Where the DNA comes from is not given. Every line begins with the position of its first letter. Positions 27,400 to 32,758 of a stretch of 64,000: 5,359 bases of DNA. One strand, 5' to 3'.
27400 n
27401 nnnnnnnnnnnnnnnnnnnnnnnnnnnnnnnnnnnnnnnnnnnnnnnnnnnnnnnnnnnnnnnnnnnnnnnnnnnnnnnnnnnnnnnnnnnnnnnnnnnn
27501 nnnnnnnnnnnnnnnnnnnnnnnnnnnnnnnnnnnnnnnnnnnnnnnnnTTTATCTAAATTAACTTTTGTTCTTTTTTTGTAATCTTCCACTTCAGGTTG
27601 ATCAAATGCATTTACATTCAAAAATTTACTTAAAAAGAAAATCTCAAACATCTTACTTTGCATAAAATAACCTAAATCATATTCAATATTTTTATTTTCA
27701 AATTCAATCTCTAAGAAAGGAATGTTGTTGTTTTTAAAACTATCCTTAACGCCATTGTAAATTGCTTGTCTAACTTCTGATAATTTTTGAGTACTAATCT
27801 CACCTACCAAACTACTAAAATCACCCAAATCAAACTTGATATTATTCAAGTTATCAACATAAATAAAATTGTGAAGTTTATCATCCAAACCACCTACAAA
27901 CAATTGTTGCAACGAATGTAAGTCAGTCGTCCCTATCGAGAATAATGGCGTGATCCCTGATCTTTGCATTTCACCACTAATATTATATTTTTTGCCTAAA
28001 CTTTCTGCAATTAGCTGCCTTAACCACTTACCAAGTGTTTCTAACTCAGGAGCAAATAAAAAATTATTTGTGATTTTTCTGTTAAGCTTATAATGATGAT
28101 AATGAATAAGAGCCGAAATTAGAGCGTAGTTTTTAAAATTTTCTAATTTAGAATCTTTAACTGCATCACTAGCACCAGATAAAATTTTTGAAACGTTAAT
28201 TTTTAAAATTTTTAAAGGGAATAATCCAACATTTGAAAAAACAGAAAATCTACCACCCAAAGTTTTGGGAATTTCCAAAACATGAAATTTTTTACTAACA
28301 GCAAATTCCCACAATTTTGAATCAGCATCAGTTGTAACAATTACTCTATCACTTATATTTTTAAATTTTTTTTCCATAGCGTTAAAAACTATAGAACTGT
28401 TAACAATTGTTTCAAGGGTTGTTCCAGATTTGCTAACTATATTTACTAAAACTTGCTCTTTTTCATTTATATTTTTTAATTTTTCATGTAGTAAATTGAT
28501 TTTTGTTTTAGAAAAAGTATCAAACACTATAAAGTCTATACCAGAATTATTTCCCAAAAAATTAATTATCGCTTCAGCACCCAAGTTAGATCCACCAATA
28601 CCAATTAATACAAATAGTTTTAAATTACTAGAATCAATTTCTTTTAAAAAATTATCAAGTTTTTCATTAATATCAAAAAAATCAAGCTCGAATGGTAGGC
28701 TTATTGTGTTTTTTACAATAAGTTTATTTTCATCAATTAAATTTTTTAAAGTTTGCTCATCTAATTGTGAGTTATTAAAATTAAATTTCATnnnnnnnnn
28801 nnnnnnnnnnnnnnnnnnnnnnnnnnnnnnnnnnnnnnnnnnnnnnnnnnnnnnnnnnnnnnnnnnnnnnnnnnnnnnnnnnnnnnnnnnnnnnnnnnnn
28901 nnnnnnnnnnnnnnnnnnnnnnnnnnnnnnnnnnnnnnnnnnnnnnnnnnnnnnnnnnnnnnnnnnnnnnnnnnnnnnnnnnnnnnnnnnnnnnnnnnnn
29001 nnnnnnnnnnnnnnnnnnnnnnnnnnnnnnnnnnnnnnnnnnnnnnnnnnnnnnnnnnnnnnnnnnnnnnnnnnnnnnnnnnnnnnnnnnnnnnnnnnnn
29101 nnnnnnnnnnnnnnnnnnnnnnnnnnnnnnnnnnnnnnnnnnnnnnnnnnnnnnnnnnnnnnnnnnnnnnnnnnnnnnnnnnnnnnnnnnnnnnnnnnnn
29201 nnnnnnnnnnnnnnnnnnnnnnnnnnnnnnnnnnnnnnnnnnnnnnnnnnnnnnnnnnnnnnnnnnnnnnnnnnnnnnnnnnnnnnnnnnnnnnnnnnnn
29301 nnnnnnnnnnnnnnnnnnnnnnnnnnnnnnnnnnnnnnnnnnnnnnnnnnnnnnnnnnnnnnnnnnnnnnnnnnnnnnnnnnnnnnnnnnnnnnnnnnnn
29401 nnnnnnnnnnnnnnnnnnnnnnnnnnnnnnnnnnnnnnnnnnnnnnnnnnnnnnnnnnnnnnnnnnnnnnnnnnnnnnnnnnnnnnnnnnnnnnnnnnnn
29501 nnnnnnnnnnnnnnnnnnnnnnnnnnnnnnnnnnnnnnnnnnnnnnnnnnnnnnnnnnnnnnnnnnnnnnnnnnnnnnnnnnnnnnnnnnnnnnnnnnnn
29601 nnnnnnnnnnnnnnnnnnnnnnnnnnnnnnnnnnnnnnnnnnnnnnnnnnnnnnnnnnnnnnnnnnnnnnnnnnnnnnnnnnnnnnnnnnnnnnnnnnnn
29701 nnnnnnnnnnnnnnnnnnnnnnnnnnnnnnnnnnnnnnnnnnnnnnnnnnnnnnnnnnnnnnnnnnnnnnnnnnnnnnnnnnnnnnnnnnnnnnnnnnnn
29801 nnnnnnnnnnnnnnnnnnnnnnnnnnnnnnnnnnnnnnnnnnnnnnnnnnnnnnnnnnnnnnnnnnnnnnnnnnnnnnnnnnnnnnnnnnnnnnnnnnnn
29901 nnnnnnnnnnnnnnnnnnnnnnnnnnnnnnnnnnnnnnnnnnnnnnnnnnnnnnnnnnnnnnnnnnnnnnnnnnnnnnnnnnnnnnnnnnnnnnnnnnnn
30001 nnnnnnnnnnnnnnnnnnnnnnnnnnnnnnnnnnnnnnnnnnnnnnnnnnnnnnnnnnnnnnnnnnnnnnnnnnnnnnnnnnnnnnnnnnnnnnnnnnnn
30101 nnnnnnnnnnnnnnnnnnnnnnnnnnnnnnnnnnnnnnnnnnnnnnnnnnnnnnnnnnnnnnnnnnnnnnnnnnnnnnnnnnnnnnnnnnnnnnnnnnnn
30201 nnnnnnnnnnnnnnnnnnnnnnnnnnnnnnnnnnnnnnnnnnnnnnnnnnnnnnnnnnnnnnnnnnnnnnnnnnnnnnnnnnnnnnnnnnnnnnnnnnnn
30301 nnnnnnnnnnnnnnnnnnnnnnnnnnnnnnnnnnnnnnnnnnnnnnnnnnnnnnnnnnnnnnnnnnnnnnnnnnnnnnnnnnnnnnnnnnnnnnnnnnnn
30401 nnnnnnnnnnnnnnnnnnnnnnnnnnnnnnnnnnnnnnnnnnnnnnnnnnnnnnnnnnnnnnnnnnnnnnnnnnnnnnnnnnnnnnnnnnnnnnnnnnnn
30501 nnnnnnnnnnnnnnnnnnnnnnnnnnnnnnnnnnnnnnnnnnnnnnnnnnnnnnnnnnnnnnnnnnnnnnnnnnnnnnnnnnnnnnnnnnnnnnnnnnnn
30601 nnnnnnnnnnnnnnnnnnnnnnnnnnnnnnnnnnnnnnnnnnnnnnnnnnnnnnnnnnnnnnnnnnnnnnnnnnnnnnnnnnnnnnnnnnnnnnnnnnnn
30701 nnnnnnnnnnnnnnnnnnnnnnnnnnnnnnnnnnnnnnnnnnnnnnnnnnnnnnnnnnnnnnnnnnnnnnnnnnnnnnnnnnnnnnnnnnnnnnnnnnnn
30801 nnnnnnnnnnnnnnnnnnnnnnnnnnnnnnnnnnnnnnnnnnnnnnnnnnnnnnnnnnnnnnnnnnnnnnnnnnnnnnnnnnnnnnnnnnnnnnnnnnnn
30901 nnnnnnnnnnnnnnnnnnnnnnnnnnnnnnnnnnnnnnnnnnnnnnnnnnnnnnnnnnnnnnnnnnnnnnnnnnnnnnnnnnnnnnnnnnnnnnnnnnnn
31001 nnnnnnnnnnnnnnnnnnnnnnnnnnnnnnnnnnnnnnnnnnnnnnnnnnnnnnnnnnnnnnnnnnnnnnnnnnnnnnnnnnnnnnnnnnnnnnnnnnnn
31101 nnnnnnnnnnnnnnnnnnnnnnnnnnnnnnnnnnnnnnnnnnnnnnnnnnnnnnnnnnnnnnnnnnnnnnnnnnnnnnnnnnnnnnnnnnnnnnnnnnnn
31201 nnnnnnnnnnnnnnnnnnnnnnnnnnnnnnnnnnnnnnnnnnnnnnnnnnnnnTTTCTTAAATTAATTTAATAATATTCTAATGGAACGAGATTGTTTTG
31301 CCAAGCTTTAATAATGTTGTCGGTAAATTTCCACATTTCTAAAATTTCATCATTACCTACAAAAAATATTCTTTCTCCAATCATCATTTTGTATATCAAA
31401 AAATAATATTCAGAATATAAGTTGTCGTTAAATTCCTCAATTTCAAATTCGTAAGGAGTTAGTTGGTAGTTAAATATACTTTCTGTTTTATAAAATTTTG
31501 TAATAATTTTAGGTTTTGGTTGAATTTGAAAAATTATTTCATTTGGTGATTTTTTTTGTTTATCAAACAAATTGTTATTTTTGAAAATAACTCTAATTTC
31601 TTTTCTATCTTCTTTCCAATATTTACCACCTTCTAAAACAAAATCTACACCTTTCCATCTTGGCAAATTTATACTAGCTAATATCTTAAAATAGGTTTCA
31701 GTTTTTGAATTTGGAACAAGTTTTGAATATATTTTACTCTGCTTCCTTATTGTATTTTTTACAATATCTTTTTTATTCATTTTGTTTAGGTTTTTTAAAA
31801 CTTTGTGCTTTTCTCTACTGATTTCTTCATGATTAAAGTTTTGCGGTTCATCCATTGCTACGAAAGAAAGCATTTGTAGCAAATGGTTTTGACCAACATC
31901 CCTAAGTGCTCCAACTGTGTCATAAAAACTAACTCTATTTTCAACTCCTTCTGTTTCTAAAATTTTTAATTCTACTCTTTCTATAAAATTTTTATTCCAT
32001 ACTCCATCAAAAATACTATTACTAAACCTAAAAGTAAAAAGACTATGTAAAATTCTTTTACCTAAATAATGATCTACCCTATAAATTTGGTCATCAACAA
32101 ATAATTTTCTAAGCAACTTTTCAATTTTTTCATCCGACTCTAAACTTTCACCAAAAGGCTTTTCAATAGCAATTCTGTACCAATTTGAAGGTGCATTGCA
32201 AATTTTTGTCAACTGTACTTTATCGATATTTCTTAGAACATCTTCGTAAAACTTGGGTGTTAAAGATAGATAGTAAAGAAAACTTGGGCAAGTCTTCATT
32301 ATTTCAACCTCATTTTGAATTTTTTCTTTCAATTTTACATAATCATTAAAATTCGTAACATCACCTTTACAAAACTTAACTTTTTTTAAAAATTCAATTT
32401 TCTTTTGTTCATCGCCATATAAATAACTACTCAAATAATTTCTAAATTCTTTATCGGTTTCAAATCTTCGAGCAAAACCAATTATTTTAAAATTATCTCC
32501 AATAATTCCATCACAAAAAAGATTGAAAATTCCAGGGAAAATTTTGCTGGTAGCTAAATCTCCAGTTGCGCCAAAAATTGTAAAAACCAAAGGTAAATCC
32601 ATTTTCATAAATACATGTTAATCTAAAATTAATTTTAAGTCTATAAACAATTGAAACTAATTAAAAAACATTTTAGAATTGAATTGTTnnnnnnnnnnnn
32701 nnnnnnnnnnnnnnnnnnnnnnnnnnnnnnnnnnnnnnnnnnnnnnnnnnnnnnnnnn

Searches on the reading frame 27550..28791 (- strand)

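Call 18: search_protein_families(library=pfam, proteins=[window:27550-28791:-], max_evalue=0.00001)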
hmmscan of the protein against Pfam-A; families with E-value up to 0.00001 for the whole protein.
window:27550-28791:- (414 aa): 1 family
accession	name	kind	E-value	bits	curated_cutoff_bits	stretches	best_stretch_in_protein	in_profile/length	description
PF00342.24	PGI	-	3.6e-21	75.8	22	1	56-302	95-345/486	Phosphoglucose isomerase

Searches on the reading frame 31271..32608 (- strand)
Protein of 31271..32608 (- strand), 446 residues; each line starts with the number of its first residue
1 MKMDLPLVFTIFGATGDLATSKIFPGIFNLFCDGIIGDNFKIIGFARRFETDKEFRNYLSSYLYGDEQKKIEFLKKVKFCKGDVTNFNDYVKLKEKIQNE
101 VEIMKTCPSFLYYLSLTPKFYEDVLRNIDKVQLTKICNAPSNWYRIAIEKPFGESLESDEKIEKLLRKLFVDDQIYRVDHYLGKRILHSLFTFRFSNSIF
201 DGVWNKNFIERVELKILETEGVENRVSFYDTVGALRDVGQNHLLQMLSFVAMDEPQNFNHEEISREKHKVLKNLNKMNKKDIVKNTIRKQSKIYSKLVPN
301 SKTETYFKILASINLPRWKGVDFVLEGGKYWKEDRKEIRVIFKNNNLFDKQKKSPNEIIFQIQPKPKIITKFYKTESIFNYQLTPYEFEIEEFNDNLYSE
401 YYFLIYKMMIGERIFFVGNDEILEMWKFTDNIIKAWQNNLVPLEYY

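Call 18: search_protein_families(library=pfam, proteins=[window:31271-32608:-], max_evalue=0.00001)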
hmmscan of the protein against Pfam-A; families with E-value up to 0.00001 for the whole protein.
window:31271-32608:- (446 aa): 2 families
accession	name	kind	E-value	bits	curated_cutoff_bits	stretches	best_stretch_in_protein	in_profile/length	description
PF02781.21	G6PD_C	-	1.2e-62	212.1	27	1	192-443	2-272/296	Glucose-6-phosphate dehydrogenase, C-terminal domain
PF00479.28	G6PD_N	-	2.2e-47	162.5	22.1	1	11-186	2-180/183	Glucose-6-phosphate dehydrogenase, NAD binding domain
